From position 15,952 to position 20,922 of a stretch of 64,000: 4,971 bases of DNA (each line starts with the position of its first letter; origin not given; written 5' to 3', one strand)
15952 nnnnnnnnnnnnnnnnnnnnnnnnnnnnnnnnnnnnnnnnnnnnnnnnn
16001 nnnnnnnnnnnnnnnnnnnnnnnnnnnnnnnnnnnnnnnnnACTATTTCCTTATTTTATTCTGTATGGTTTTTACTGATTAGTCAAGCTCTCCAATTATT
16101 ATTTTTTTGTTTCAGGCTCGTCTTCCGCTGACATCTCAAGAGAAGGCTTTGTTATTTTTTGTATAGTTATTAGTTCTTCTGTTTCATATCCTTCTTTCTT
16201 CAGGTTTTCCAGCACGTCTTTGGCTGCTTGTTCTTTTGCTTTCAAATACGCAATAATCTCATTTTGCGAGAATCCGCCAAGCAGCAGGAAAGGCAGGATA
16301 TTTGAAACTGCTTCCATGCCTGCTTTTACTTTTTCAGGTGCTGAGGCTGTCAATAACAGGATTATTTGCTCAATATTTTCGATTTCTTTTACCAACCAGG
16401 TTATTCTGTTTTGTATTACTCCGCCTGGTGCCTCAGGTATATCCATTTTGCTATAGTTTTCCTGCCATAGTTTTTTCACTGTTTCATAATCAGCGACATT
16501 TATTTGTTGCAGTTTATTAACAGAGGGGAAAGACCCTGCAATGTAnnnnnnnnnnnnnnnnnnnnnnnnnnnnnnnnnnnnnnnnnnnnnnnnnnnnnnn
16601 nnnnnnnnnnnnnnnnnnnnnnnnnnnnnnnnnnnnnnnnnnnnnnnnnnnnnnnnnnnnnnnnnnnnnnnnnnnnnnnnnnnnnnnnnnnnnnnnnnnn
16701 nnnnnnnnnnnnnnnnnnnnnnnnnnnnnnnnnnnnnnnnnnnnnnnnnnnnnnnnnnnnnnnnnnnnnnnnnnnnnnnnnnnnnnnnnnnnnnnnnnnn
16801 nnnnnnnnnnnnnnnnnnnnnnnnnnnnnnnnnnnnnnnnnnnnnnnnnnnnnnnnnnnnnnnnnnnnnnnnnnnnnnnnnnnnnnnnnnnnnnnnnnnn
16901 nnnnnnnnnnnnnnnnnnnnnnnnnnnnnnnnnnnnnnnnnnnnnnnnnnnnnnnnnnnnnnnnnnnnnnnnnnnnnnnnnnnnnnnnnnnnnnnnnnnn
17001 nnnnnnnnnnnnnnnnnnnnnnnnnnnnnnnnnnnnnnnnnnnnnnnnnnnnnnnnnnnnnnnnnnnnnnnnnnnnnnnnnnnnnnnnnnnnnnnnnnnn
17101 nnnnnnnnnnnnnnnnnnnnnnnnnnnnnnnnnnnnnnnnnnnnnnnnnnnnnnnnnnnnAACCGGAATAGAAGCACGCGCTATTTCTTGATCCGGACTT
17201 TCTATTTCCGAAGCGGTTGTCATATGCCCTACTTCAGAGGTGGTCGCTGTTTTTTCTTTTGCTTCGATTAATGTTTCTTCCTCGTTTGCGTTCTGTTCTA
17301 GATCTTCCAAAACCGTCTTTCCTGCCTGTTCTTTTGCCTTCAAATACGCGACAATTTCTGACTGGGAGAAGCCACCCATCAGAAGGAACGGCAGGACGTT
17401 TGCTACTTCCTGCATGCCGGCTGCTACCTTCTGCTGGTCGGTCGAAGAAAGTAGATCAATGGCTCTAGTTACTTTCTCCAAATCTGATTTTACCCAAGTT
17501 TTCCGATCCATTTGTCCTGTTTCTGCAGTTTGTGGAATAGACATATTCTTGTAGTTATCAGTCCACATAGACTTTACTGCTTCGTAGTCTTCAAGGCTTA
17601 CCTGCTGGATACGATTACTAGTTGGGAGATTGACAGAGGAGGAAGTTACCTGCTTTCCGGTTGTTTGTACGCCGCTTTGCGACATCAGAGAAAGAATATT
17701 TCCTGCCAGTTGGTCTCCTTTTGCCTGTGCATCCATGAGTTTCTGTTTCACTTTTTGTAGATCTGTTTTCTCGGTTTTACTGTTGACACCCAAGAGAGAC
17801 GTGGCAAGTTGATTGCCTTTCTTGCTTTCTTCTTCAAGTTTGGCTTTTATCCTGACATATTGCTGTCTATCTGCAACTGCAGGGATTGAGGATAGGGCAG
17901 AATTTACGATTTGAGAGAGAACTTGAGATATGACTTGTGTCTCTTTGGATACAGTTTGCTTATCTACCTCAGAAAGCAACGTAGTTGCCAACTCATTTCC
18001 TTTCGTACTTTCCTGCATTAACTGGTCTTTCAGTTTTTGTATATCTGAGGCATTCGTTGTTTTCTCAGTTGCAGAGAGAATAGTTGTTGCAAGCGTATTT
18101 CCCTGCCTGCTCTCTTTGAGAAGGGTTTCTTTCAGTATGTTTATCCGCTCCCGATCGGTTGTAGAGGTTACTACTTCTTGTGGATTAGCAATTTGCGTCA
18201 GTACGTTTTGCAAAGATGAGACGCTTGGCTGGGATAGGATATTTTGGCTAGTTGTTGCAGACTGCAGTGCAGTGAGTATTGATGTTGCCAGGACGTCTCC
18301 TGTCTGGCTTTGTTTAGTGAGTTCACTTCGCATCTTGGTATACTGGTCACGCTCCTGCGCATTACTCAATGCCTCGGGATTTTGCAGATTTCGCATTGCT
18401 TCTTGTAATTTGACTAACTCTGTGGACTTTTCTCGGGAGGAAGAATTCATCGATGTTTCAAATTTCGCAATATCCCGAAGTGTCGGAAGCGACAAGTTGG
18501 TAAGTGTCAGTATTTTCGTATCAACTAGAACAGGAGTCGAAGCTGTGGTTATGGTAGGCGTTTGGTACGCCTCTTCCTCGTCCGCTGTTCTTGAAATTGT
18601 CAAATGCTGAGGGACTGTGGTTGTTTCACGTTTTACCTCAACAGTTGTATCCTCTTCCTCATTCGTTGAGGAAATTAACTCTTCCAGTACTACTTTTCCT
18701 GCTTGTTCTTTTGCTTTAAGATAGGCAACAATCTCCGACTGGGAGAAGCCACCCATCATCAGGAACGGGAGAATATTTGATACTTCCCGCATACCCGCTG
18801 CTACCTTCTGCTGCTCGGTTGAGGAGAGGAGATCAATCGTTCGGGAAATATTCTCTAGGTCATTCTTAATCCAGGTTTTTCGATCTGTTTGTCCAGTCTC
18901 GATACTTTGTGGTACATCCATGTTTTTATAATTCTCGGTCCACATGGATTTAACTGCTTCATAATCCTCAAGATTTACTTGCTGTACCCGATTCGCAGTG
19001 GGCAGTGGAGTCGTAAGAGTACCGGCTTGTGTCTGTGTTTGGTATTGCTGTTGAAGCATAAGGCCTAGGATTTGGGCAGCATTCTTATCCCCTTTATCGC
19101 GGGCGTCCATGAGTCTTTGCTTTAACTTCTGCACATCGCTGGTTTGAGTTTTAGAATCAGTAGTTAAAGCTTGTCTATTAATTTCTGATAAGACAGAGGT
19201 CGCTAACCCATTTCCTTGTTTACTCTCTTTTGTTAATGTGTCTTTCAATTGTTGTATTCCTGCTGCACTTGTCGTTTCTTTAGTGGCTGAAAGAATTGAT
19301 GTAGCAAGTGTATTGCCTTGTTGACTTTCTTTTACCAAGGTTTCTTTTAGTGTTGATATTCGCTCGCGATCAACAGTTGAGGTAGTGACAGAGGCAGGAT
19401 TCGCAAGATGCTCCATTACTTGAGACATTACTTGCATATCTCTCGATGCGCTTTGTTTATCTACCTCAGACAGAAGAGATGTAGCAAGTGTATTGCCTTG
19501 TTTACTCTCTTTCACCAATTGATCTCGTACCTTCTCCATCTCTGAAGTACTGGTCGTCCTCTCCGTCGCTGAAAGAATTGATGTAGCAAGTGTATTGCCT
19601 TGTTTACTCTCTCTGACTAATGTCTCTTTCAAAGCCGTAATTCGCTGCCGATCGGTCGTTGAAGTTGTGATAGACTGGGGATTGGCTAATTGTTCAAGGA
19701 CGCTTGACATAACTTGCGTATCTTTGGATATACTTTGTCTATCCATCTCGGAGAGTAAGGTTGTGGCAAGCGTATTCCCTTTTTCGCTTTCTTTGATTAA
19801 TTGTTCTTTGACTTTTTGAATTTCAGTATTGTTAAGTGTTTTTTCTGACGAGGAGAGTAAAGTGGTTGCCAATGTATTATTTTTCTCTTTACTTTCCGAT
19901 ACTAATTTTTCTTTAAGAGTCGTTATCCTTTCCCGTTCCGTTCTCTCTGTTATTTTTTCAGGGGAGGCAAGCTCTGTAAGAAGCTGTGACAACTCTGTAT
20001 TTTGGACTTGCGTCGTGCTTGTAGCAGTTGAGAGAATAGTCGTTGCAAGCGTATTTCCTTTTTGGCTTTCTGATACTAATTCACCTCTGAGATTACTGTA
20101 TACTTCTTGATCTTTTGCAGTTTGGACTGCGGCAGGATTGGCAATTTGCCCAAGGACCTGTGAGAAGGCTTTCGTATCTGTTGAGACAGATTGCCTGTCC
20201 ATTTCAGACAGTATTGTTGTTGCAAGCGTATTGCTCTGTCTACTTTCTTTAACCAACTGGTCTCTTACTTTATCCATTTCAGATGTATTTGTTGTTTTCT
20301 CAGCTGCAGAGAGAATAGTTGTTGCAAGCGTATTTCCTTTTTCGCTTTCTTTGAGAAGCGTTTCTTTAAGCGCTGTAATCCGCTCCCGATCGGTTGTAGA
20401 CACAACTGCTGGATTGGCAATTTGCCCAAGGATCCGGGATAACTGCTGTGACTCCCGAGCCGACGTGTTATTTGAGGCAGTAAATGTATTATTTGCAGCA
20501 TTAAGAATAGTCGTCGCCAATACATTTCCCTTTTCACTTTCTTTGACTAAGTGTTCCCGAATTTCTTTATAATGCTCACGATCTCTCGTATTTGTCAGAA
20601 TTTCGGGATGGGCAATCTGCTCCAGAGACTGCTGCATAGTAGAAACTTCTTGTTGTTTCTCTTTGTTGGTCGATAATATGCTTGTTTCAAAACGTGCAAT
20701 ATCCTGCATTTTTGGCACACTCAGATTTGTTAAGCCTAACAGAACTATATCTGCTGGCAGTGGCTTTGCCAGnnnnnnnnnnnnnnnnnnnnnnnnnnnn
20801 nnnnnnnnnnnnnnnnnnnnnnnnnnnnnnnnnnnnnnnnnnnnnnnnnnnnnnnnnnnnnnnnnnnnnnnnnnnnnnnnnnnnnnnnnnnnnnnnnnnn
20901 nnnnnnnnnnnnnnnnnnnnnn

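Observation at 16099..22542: Giant protein tail built from three ~400-aa super-repeats, each closing with a conserved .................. module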

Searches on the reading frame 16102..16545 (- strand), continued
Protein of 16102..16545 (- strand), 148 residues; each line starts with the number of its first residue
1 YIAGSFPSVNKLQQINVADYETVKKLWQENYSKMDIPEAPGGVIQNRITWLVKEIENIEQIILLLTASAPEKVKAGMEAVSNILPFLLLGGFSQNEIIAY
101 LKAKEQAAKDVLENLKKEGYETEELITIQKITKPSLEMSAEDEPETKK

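Call 55: search_protein_families(library=pfam, proteins=[P0140, P0142, P0146, P0141, P0139], max_evalue=0.01)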
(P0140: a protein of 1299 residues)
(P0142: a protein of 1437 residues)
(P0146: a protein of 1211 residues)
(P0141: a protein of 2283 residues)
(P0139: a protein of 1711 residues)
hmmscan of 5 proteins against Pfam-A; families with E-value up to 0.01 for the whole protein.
P0140 (1299 aa): 16 families
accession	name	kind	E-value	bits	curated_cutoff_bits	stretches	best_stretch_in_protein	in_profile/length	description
PF04539.22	Sigma70_r3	-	7.6e-09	36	25.3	0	634-660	18-44/78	Sigma-70 region 3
PF13384.12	HTH_23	-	2.1e-05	24.6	24.6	0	565-583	18-36/50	Homeodomain-like domain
PF06078.17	DUF937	-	7.6e-05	23.6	25.4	0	664-700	5-41/135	Bacterial protein of unknown function (DUF937)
PF22451.2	NirdL-like_HTH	-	0.00021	21.3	27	0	640-659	20-39/47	Siroheme decarboxylase NirDL-like HTH domain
PF04545.22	Sigma70_r4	-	0.0004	20.3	24.1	0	634-658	18-42/50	Sigma-70, region 4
PF13560.12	HTH_31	-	0.00046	20.9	27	0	1001-1032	18-50/64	Helix-turn-helix domain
PF13404.12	HTH_AsnC-type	-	0.00053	20.2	27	0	565-582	18-35/42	AsnC-type helix-turn-helix domain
PF04967.18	HTH_10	-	0.00055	20.1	23.1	0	635-660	22-47/53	HTH DNA binding domain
PF21476.4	PF0610-like_N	-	0.00088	19.9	33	0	634-660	12-38/50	PF0610-like, N-terminal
PF01978.25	TrmB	-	0.00089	19.5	25.6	0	635-670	21-56/68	Sugar-specific transcriptional regulator TrmB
PF24225.1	DUF7441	-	0.0017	18.8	27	0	718-744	32-60/68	Domain of unknown function (DUF7441)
PF04703.18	FaeA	-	0.0035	18.1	20.7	0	561-587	12-38/62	FaeA-like protein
PF19187.6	HTH_PafC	-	0.0037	17.5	32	0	566-596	20-50/115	PafC helix-turn-helix domain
PF13412.12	HTH_24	-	0.0063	16.5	21.9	0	637-657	18-38/48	Winged helix-turn-helix DNA-binding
PF13518.12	HTH_28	-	0.0087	16.6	25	0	557-584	5-32/52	Helix-turn-helix domain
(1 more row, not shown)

P0142 (1437 aa): 10 families
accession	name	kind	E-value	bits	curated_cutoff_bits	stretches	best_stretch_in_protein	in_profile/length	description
PF01978.25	TrmB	-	2.2e-08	34.3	25.6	0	787-822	21-56/68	Sugar-specific transcriptional regulator TrmB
PF04539.22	Sigma70_r3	-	1.7e-07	31.7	25.3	0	722-755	23-56/78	Sigma-70 region 3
PF13551.12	HTH_29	-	7.2e-06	26.5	28.1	0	789-818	13-42/64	Winged helix-turn helix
PF21120.3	MCM_WH_arc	-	0.00025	21.5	26.1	0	687-704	29-46/63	Archaeal MCM, winged-helix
PF20306.3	Sp-DndD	-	0.0005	20.6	27.2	0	623-646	6-29/51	Small protein found in certain Dnd DNA modification systems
PF13542.12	HTH_Tnp_ISL3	-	0.00085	19.2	27.4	0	819-841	25-47/51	Helix-turn-helix domain of transposase family ISL3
PF13518.12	HTH_28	-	0.0011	19.5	25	0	861-882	14-35/52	Helix-turn-helix domain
PF13384.12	HTH_23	-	0.0013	18.9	24.6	0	860-882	18-40/50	Homeodomain-like domain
PF13412.12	HTH_24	-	0.0014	18.6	21.9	0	822-841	19-38/48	Winged helix-turn-helix DNA-binding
PF22451.2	NirdL-like_HTH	-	0.0054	16.7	27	0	864-884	21-41/47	Siroheme decarboxylase NirDL-like HTH domain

P0146 (1211 aa): 0 families

P0141 (2283 aa): 9 families
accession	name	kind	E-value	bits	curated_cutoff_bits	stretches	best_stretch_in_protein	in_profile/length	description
PF13384.12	HTH_23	-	7.5e-06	26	24.6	0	1637-1657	19-39/50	Homeodomain-like domain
PF22560.2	GMT-wHTH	-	2.5e-05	25.1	27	0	1970-2010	40-81/82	GMT-like wHTH domain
PF04539.22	Sigma70_r3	-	6e-05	23.5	25.3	0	1079-1111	23-55/78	Sigma-70 region 3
PF13542.12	HTH_Tnp_ISL3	-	6.5e-05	22.7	27.4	0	858-880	25-47/51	Helix-turn-helix domain of transposase family ISL3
PF00984.24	UDPG_MGDP_dh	-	0.00048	20.6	25.4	0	1081-1120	26-66/94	UDP-glucose/GDP-mannose dehydrogenase family, central domain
PF24225.1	DUF7441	-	0.0017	18.8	27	0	1748-1768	29-49/68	Domain of unknown function (DUF7441)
PF13560.12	HTH_31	-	0.0019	18.9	27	0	1540-1581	18-60/64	Helix-turn-helix domain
PF12324.14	HTH_15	-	0.0024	18.4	27.2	1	630-662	38-70/74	Helix-turn-helix domain of alkylmercury lyase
PF12668.12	DUF3791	-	0.0067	16.8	25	0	1477-1501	5-29/60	Protein of unknown function (DUF3791)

P0139 (1711 aa): 6 families
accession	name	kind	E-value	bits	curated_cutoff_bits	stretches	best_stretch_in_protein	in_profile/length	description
PF04545.22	Sigma70_r4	-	1e-05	25.4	24.1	0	929-946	24-41/50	Sigma-70, region 4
PF09339.16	HTH_IclR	-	3.3e-05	24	22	0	1464-1485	21-42/52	IclR helix-turn-helix domain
PF01978.25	TrmB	-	5.8e-05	23.3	25.6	0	555-583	17-45/68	Sugar-specific transcriptional regulator TrmB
PF24225.1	DUF7441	-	0.00012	22.4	27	0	1530-1563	31-66/68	Domain of unknown function (DUF7441)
PF13730.12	HTH_36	-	0.00048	20.3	25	0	1464-1485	28-49/55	Helix-turn-helix domain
PF08279.18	HTH_11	-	0.0085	16.4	25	0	69-101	1-33/55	HTH domain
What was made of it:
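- Distant family members (P0140, P0142, P0141, P0139) give summed partial Pfam matches to the HTH core of Sigma70_r3 (7.6e-9), TrmB (2.2e-8), HTH_23, Sigma70_r4 and others along their tails (call 55).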

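Call 66: search_protein_families(library=pfam, proteins=[window:16102-16545:-], max_evalue=10)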
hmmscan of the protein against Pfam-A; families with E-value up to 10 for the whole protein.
window:16102-16545:- (148 aa): 0 families

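Call 78: fold_search(model_id=the predicted structure, library=viral)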
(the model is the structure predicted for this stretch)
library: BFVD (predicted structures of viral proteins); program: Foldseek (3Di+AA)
matches with E <= 10: 383; with E <= 0.001: 0
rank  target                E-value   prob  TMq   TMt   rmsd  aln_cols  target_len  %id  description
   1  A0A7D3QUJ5            3.7e-01  0.57  0.33  0.33  13.3       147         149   12  Uncharacterized protein [Fadolivirus FV1/VV64]
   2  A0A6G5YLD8            7.7e-01  0.20  0.24  0.19  18.9       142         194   15  (no name in the UniProt tables at hand)
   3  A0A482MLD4            8.6e-01  0.28  0.27  0.15  16.4       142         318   17  Uncharacterized protein [Nodularia phage vB_NspS-kac68v162]
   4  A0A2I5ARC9            9.5e-01  0.60  0.24  0.20  10.2        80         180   16  (no name in the UniProt tables at hand)
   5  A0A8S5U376            1.0e+00  0.13  0.24  0.23  23.4       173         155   14  Uncharacterized protein [Siphoviridae sp. ctoyo6]
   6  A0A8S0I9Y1            1.0e+00  0.11  0.19  0.15  20.0       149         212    8  (no name in the UniProt tables at hand)
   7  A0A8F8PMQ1            1.1e+00  0.14  0.22  0.14  23.7       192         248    9  Uncharacterized protein [Clandestinovirus]
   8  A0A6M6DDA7            1.1e+00  0.18  0.21  0.24  14.1       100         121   13  (no name in the UniProt tables at hand)
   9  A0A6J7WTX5            1.1e+00  0.09  0.18  0.20  15.1       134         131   10  Uncharacterized protein [uncultured Caudovirales phage]
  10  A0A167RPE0            1.1e+00  0.08  0.17  0.17  15.6       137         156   16  Uncharacterized protein [Powai lake megavirus]
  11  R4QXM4                1.2e+00  0.25  0.24  0.21  10.9       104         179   13  p20 protein (Fragment) [Citrus tristeza virus]
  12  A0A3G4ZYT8            1.2e+00  0.11  0.19  0.07  17.0       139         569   16  Uncharacterized protein [Gaeavirus sp.]
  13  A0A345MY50            1.2e+00  0.25  0.26  0.16  10.8        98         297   14  (no name in the UniProt tables at hand)
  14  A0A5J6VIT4            1.2e+00  0.23  0.26  0.18  21.9       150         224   15  Uncharacterized protein [Megaviridae environmental sample]
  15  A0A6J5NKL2            1.3e+00  0.13  0.22  0.10  18.3       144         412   12  Uncharacterized protein [uncultured Caudovirales phage]
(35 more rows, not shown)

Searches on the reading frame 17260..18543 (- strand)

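Call 66: search_protein_families(library=pfam, proteins=[window:17260-18543:-], max_evalue=10)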
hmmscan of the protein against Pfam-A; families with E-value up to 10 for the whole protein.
window:17260-18543:- (428 aa): 2 families
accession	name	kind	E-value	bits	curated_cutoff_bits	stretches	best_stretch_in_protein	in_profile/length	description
PF23271.1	HEAT_GCN1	-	0.73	10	27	1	175-218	112-155/190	Stalled ribosome sensor GCN1-like, HEAT repeats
PF12501.13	DUF3708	-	4.2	7.4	24.1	1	323-399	59-137/166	Phosphate ATP-binding cassette transporter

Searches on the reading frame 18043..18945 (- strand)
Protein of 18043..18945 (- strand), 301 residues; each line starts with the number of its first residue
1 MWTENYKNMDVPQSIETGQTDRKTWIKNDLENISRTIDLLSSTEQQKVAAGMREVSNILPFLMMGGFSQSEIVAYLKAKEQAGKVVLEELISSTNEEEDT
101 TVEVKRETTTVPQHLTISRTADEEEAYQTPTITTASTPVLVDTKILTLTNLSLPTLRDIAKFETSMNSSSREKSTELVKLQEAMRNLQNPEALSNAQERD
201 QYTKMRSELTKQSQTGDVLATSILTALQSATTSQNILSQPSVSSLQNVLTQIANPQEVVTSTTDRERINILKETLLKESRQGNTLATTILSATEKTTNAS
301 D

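Call 74: find_related_loci(query=window:18043-18945:-, collection=metagenome_contigs, flank=10000)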
Query window:18043-18945:- (301 aa) in metagenome_contigs; peptide patterns used: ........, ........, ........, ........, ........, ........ (x = any residue, [..] = any of these).
77 stretches matched a pattern; 2 encode a relative of the query (tblastn E <= 1e-3); 2 distinct loci.
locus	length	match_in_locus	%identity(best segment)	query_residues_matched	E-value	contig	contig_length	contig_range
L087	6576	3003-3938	36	1-297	3e-53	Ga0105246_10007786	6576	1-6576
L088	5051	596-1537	36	1-184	2e-28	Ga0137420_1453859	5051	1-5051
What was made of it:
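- On Anaplasma VirB6-4-type hypervariable tandem repeats: A strain-level comparison was not possible: the closest relative in the metagenome collection is 36% identical (call 74).
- Tried and rejected: A metagenome scan for close relatives, to compare copy number between strains, found only relatives 36% identical (call 74).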

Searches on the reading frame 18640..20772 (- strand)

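Call 66: search_protein_families(library=pfam, proteins=[window:18640-20772:-], max_evalue=10)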
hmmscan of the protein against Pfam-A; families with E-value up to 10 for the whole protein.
window:18640-20772:- (711 aa): 5 families
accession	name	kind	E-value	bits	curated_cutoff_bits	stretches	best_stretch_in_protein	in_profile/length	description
PF10025.14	DUF2267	-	0.0033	18.1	29.8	1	284-422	6-118/122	Uncharacterized conserved protein (DUF2267)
PF04028.18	DUF374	-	0.016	15.3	26.8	1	347-396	13-59/69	Domain of unknown function (DUF374)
PF04433.23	SWIRM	-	0.055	14.1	28.6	1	50-81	10-42/84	SWIRM domain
PF21845.1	DUF6904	-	0.064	13.5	27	1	482-575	126-219/238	Domain of unknown function (DUF6904)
PF16163.10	DUF4869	-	0.17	12.2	28.9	0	181-252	19-90/128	Domain of unknown function (DUF4869)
